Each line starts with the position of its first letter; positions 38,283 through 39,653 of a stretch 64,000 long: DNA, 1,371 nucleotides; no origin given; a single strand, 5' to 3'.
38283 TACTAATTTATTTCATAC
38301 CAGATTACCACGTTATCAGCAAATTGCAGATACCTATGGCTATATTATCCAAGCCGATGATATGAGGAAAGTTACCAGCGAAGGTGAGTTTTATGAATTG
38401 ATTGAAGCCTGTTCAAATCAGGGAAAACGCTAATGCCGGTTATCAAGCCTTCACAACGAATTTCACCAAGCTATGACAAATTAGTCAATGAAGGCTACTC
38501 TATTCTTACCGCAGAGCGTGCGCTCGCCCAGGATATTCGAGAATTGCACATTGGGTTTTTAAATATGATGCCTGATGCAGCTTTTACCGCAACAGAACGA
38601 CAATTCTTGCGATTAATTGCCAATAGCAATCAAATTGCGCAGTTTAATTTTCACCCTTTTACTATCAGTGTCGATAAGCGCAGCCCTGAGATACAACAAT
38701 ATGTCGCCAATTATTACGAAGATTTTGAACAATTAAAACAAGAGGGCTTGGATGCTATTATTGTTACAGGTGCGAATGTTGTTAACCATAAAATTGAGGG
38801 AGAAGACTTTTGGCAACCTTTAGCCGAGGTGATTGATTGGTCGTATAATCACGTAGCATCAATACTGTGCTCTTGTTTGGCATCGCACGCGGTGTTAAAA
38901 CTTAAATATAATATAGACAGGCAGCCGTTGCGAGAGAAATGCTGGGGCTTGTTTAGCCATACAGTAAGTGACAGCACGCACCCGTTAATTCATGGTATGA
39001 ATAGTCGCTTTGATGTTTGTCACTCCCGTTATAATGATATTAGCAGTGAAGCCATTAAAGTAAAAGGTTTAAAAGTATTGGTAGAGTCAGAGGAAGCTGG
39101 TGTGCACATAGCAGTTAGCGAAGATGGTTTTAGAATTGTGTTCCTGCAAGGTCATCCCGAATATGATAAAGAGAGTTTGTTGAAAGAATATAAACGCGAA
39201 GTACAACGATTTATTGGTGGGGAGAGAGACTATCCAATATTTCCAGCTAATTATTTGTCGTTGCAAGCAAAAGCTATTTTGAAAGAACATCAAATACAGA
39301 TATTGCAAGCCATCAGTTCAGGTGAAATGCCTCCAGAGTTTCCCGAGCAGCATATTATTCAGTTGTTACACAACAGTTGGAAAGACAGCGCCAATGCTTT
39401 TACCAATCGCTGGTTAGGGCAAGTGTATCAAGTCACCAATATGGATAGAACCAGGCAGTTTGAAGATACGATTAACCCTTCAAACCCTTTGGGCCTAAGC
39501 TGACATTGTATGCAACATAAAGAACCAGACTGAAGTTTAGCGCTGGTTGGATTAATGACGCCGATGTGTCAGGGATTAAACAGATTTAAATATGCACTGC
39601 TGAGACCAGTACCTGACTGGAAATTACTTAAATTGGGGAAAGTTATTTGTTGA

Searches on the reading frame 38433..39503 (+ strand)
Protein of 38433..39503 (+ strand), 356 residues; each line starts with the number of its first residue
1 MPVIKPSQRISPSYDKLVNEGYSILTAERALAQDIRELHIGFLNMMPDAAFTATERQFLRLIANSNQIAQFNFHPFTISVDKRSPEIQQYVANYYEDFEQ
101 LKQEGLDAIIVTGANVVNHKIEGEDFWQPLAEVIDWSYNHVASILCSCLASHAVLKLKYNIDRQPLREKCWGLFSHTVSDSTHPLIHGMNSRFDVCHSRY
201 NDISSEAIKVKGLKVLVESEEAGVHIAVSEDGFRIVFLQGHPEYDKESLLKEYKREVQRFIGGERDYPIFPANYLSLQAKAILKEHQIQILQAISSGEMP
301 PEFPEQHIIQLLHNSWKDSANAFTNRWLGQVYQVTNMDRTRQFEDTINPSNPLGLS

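Call 51: search_protein_families(library=pfam, proteins=[window:38433-39503:+], max_evalue=0.001)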
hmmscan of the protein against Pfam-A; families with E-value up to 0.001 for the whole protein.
window:38433-39503:+ (356 aa): 1 family
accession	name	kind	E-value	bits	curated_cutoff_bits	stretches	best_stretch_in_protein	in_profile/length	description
PF04204.22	HTS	-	8.6e-84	281.5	27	1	11-336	8-297/298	Homoserine O-succinyltransferase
